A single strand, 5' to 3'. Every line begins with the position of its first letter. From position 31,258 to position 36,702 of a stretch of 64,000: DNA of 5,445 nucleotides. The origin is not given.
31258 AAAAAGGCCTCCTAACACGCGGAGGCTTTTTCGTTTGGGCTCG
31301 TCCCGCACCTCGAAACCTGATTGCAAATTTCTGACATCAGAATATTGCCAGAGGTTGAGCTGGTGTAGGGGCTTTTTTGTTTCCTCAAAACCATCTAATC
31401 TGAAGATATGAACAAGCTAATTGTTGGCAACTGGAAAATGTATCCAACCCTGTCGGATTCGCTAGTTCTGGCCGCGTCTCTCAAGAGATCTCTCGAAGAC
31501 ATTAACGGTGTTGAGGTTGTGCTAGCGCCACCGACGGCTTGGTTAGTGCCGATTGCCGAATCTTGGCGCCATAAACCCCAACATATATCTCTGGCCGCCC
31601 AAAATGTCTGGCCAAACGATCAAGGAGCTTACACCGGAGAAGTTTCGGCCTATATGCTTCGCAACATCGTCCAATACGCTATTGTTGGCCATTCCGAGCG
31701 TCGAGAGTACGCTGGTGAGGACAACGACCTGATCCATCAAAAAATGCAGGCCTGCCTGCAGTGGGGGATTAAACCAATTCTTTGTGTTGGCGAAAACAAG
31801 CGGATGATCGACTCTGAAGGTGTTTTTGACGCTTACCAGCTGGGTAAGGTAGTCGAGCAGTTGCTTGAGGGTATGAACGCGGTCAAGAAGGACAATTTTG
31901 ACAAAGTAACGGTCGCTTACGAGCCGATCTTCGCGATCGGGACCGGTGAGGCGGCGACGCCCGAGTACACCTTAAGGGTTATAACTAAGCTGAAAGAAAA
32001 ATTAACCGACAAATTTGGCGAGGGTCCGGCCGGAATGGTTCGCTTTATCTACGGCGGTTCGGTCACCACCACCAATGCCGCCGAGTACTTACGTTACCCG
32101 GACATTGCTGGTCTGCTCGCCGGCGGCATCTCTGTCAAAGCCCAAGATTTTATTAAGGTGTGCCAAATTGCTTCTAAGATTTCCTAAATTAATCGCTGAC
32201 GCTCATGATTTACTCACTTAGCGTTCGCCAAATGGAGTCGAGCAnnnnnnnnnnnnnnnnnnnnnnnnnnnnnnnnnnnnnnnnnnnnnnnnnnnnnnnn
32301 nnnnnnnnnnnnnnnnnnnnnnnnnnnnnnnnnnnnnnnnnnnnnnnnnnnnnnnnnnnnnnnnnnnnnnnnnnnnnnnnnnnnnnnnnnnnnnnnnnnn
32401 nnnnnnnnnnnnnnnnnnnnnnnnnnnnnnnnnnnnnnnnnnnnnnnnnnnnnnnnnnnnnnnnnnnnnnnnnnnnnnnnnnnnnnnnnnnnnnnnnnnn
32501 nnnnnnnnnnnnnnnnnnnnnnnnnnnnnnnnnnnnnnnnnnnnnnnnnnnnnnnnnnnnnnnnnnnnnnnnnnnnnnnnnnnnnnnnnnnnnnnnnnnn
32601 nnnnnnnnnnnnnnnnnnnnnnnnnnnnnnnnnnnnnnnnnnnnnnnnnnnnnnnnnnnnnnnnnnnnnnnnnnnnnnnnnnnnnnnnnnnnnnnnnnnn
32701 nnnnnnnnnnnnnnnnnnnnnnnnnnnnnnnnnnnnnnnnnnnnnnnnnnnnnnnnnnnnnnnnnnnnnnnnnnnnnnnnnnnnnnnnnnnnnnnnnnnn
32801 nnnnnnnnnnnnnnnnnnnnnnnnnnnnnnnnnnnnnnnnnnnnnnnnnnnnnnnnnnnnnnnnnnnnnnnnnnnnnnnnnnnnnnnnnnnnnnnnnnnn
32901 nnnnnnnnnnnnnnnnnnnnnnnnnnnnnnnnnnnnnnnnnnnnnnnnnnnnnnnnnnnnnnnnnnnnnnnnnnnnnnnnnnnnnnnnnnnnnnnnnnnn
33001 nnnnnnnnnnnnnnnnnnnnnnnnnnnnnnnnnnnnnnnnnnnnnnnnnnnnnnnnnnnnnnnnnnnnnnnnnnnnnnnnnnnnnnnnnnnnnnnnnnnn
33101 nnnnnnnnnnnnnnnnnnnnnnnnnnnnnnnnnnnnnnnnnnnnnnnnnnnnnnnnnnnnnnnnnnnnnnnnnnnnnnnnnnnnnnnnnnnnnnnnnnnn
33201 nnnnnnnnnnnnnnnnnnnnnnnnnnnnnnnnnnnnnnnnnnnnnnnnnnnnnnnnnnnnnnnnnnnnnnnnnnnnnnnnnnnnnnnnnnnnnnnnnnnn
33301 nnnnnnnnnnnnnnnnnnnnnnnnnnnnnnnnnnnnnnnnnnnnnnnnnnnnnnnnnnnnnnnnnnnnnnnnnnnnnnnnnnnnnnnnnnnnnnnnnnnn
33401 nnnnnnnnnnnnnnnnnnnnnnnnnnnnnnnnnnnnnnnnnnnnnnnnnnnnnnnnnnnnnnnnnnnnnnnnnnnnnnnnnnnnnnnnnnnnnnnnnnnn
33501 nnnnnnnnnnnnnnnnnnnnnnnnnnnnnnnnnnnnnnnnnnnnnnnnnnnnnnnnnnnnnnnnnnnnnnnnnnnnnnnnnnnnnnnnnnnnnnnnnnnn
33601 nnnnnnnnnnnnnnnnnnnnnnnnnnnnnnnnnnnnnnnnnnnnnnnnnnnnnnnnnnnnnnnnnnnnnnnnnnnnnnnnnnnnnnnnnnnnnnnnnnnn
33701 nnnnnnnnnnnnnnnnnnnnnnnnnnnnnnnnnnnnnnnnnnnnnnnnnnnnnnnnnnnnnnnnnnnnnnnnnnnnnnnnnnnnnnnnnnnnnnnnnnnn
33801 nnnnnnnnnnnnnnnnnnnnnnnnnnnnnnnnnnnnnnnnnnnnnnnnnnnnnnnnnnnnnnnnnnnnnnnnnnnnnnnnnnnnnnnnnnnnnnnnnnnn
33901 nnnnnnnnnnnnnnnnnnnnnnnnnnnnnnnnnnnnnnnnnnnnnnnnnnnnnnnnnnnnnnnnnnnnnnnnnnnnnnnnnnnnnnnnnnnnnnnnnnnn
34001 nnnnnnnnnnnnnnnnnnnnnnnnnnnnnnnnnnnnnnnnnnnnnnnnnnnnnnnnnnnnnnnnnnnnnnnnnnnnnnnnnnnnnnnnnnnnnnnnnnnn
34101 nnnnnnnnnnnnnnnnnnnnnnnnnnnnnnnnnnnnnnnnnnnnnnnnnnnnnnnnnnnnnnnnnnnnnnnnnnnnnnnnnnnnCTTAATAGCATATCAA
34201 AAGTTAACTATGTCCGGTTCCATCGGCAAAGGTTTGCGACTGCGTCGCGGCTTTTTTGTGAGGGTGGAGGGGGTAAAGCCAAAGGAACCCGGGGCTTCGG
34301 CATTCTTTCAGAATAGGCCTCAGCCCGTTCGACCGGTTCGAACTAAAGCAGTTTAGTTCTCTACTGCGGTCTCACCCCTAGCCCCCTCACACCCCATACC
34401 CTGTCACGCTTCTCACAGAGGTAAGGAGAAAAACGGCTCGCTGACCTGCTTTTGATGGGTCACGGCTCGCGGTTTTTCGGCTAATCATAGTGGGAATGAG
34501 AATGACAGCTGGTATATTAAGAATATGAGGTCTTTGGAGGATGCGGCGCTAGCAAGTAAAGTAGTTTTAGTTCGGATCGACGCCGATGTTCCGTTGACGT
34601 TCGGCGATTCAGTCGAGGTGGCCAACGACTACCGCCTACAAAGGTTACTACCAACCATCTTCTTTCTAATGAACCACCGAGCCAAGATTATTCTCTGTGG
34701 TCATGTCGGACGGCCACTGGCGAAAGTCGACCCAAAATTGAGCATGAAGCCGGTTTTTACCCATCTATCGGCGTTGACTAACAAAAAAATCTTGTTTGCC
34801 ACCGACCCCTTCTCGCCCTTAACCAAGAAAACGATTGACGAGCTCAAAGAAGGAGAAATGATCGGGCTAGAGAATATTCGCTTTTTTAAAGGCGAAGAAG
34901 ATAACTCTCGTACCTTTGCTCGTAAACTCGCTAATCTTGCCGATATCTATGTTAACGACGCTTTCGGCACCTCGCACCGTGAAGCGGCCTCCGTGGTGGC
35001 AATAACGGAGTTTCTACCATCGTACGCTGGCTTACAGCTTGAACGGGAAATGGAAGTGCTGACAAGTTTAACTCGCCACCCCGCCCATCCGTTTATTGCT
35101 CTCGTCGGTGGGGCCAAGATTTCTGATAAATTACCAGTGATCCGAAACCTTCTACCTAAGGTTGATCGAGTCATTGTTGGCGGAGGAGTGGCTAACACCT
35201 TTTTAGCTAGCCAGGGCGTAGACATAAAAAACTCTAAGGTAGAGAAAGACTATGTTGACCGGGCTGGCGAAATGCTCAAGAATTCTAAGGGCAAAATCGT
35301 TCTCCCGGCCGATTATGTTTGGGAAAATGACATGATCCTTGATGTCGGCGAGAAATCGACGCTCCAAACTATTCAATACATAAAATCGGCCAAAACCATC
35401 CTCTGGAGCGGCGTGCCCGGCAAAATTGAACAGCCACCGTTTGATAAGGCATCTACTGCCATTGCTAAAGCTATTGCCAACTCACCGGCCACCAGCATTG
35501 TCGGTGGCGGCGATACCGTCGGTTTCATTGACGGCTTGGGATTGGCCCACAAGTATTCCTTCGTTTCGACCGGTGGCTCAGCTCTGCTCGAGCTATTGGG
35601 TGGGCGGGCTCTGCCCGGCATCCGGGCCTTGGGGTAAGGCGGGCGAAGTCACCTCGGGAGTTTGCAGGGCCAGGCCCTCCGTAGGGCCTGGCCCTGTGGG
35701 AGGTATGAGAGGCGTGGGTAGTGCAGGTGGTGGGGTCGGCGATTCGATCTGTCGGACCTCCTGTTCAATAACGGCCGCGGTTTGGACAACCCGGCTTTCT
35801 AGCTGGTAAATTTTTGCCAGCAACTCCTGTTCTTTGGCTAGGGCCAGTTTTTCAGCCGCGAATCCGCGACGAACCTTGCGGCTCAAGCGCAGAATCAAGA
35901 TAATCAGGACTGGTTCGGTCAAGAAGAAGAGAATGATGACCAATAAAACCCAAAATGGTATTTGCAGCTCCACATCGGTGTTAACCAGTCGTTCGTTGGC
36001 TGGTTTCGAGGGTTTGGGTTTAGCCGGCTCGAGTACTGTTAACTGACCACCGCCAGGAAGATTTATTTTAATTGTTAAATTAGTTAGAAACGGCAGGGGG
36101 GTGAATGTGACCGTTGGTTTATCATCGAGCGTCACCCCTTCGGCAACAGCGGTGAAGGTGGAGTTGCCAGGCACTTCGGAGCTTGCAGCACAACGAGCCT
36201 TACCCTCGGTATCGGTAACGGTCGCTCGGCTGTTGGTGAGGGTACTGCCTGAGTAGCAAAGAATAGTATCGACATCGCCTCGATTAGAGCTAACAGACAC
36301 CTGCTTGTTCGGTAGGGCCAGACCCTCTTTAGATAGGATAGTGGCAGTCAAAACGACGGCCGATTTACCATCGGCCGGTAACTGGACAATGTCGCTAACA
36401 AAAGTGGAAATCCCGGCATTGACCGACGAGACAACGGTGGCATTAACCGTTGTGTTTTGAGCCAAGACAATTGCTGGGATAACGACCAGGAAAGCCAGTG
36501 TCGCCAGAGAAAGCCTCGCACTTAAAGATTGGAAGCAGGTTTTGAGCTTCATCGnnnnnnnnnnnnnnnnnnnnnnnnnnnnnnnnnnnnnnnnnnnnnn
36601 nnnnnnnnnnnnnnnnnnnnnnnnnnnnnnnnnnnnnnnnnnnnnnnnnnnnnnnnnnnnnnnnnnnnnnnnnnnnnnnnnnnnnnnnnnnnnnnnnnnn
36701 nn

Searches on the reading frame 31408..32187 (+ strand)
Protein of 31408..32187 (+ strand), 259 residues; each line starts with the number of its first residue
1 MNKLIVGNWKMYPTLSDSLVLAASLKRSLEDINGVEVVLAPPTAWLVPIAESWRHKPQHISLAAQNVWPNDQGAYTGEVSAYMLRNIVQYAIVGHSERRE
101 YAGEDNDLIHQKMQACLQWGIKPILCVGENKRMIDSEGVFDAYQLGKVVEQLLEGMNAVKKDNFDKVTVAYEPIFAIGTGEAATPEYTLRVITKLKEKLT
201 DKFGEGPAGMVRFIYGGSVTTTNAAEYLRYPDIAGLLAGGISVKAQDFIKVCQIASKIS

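Call 59: search_protein_families(library=pfam, proteins=[window:31408-32187:+], max_evalue=0.00001)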
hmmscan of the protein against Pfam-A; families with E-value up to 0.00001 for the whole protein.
window:31408-32187:+ (259 aa): 1 family
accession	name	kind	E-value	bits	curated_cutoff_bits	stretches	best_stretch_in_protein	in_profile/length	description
PF00121.24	TIM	-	1.2e-67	228.4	20.1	1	3-254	1-244/245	Triosephosphate isomerase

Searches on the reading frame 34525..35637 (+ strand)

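Call 59: search_protein_families(library=pfam, proteins=[window:34525-35637:+], max_evalue=0.00001)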
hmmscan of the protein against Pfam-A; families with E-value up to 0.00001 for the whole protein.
window:34525-35637:+ (370 aa): 1 family
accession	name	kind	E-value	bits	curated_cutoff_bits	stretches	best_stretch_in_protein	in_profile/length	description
PF00162.24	PGK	-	1.1e-114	383.9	27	1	4-360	1-378/379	Phosphoglycerate kinase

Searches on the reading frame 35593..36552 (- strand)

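Call 59: search_protein_families(library=pfam, proteins=[window:35593-36552:-], max_evalue=0.00001)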
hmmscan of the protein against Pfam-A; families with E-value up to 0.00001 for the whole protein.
window:35593-36552:- (319 aa): 2 families
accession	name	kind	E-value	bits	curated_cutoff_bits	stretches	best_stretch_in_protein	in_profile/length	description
PF02369.22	Big_1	-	1.7e-08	34.9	34.9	1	50-151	3-93/93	Bacterial Ig-like domain (group 1)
PF09134.16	Invasin_D3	-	4e-06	27.7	33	1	48-152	4-97/98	Invasin, domain 3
